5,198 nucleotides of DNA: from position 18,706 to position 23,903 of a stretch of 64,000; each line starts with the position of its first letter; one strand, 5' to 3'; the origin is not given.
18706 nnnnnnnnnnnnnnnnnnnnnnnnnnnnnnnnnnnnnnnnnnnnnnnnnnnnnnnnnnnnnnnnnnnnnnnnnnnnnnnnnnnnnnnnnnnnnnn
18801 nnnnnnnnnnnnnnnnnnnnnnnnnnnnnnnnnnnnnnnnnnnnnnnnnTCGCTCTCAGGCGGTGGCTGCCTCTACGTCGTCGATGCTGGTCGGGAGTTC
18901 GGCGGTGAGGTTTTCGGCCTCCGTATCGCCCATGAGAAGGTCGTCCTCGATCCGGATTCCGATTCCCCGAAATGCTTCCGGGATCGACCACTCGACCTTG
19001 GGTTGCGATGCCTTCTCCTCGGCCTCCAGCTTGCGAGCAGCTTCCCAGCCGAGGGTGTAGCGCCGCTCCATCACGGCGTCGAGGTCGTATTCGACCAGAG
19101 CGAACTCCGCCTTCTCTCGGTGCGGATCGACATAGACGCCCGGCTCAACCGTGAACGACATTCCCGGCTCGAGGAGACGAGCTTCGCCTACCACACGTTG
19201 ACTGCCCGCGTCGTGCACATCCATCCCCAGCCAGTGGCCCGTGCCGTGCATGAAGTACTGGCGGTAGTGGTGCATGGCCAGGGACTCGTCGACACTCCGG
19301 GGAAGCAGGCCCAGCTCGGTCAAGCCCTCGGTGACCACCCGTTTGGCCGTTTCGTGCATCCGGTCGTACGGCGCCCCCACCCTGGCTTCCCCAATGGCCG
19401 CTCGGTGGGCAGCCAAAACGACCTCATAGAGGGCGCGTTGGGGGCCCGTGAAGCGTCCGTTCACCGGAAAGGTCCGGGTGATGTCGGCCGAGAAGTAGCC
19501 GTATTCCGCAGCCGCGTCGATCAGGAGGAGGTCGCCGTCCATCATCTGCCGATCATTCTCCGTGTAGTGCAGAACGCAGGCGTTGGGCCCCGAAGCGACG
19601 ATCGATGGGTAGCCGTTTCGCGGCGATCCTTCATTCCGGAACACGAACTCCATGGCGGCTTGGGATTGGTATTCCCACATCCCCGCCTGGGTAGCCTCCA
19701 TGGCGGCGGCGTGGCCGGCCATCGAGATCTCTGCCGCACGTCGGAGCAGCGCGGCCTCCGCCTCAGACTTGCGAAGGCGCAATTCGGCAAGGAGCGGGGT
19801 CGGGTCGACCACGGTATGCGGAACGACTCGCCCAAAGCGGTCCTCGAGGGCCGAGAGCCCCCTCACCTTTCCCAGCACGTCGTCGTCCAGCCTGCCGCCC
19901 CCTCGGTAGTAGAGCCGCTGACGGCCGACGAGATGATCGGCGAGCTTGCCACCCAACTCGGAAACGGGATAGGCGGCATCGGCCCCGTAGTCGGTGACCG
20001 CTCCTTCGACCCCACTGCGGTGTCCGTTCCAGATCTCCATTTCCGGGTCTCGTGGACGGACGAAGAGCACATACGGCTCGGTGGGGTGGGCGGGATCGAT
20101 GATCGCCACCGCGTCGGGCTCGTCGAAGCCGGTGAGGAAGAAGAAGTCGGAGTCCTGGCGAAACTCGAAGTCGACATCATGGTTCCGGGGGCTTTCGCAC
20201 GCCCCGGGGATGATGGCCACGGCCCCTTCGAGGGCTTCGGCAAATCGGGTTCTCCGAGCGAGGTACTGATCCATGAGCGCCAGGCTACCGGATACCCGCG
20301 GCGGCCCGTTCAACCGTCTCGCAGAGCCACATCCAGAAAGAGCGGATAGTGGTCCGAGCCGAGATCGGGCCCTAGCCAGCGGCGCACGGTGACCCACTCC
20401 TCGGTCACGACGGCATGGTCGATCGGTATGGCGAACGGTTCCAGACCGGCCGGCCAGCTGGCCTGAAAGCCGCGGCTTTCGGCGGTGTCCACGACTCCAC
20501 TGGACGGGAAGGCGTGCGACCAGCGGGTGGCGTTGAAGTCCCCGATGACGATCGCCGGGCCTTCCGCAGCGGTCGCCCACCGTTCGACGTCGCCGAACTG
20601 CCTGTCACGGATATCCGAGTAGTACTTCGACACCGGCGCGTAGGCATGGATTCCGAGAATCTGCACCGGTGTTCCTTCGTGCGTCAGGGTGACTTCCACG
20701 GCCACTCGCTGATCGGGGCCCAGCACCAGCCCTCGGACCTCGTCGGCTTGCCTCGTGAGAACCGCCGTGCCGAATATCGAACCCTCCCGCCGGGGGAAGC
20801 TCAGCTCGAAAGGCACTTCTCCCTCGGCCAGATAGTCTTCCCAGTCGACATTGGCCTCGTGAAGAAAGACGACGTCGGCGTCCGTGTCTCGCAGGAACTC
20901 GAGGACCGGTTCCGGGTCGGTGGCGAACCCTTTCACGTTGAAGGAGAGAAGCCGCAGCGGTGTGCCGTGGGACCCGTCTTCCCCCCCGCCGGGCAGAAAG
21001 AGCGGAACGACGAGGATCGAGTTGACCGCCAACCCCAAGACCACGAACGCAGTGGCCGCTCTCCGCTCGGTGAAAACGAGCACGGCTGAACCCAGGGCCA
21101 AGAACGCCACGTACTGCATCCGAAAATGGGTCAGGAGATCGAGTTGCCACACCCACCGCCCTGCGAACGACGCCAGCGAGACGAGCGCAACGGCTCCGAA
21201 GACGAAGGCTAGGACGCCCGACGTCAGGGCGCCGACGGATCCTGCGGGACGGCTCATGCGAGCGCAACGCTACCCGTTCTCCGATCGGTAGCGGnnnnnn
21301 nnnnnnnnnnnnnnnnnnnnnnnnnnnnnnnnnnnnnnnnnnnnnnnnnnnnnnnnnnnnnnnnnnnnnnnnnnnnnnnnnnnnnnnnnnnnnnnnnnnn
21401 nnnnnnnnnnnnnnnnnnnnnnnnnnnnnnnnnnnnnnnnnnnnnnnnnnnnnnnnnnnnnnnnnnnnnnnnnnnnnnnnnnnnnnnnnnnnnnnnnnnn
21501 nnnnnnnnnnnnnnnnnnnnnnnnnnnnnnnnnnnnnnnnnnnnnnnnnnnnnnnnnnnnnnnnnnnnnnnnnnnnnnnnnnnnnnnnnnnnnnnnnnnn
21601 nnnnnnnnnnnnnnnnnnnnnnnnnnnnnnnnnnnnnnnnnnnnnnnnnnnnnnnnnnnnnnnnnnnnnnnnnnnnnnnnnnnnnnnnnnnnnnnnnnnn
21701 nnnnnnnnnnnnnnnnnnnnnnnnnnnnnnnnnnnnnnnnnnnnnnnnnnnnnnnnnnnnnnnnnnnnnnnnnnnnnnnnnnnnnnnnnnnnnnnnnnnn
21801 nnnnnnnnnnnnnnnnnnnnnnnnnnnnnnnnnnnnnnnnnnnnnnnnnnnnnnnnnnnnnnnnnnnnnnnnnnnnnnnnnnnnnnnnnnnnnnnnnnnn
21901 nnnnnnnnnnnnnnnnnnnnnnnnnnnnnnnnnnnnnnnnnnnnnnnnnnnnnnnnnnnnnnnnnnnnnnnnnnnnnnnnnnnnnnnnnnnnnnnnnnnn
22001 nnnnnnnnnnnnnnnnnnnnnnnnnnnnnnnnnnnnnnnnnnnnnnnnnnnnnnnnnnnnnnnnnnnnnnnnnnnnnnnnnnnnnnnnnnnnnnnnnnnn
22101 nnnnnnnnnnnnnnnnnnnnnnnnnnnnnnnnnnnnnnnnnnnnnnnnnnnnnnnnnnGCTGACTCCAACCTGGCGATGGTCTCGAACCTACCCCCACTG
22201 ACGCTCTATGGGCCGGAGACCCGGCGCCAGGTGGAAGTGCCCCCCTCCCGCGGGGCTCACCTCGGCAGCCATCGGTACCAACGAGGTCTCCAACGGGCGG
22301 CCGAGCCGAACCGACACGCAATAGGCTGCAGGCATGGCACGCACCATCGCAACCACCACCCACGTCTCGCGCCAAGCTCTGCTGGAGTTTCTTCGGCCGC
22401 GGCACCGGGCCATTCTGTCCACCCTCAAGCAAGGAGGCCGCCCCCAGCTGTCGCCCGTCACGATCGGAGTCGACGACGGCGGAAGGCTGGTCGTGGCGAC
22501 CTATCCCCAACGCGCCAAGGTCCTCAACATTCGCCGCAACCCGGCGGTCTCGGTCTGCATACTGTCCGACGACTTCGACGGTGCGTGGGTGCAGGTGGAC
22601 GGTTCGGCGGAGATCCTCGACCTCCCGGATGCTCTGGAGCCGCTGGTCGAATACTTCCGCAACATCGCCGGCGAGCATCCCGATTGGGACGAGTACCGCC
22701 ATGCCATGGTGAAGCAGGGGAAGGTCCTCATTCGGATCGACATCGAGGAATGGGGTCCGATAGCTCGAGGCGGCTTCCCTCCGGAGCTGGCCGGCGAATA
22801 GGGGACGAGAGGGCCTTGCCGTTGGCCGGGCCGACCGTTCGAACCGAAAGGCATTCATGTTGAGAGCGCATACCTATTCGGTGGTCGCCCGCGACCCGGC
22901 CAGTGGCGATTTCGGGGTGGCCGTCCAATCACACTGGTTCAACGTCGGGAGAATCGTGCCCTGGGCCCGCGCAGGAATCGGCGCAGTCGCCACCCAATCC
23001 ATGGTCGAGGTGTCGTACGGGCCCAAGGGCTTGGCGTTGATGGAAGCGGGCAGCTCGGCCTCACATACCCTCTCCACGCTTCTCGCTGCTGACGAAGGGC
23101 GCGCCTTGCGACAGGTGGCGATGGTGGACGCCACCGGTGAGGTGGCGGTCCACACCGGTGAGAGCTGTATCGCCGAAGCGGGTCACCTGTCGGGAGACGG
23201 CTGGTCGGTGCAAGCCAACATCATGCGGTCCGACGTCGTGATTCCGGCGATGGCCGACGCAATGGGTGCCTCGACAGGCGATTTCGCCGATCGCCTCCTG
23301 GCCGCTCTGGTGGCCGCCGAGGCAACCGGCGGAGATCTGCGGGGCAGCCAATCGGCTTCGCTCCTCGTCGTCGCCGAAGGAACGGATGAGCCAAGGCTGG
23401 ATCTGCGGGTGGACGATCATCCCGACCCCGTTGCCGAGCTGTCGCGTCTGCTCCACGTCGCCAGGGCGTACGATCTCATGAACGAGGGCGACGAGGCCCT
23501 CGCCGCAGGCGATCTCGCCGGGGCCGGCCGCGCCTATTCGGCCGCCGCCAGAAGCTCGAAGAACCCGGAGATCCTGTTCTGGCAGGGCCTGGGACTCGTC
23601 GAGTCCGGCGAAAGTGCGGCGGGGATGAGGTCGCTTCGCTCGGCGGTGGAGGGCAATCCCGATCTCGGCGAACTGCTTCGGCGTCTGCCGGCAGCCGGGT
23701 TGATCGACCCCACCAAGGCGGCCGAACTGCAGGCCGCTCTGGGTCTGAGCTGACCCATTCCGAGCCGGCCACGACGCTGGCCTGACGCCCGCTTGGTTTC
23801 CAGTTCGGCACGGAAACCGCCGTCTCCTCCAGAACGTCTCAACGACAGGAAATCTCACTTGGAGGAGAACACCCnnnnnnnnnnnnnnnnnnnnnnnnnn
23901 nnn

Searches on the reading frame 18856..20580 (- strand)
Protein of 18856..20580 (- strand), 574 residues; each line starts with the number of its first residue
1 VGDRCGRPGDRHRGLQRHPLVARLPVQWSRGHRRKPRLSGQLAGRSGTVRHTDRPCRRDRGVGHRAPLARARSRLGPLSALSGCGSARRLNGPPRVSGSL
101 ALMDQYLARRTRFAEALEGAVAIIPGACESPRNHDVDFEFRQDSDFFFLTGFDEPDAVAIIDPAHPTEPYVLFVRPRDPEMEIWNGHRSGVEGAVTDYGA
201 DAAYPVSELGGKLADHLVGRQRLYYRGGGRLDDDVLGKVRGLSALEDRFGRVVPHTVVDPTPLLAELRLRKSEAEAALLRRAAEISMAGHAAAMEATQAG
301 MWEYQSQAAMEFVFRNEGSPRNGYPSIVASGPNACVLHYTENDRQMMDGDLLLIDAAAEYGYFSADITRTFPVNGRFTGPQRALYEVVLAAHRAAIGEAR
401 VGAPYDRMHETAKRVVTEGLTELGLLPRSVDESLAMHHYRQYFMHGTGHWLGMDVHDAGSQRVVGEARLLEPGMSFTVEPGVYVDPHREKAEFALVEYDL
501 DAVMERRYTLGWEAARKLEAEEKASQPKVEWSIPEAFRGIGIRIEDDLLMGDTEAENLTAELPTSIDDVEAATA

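Call 6: search_protein_families(library=pfam, proteins=[window:18856-20580:-], max_evalue=0.00001)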
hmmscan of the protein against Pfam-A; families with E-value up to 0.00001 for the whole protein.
window:18856-20580:- (574 aa): 2 families
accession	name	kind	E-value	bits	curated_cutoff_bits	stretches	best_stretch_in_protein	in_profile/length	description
PF00557.29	Peptidase_M24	-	5e-58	196.7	23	1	278-550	2-206/208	Metallopeptidase family M24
PF05195.22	AMP_N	-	1.3e-35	122.1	24.6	1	106-224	1-121/121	Aminopeptidase P, N-terminal domain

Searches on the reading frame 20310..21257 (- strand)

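Call 8: search_protein_families(library=pfam, proteins=[window:20310-21257:-], max_evalue=0.00001)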
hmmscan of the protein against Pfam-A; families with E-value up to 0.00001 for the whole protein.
window:20310-21257:- (315 aa): 1 family
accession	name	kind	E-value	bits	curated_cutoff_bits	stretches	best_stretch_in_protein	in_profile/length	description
PF03372.29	Exo_endo_phos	-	8.8e-19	68.5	24.5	1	104-303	1-225/225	Endonuclease/Exonuclease/phosphatase family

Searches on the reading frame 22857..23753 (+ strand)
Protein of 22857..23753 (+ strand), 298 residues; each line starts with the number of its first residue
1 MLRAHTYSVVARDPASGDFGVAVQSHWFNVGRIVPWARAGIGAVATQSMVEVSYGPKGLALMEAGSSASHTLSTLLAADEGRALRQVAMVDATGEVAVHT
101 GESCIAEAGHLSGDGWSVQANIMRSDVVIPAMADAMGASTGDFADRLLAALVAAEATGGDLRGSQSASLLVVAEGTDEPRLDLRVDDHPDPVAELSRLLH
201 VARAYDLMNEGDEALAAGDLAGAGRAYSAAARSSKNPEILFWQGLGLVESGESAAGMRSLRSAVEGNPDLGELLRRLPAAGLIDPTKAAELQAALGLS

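Call 8: search_protein_families(library=pfam, proteins=[window:22857-23753:+], max_evalue=0.00001)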
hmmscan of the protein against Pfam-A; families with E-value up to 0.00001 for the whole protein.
window:22857-23753:+ (298 aa): 1 family
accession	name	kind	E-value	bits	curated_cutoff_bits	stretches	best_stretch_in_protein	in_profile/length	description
PF06267.17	DUF1028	-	1.3e-70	237.6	26.2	1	6-195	1-193/193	Family of unknown function (DUF1028)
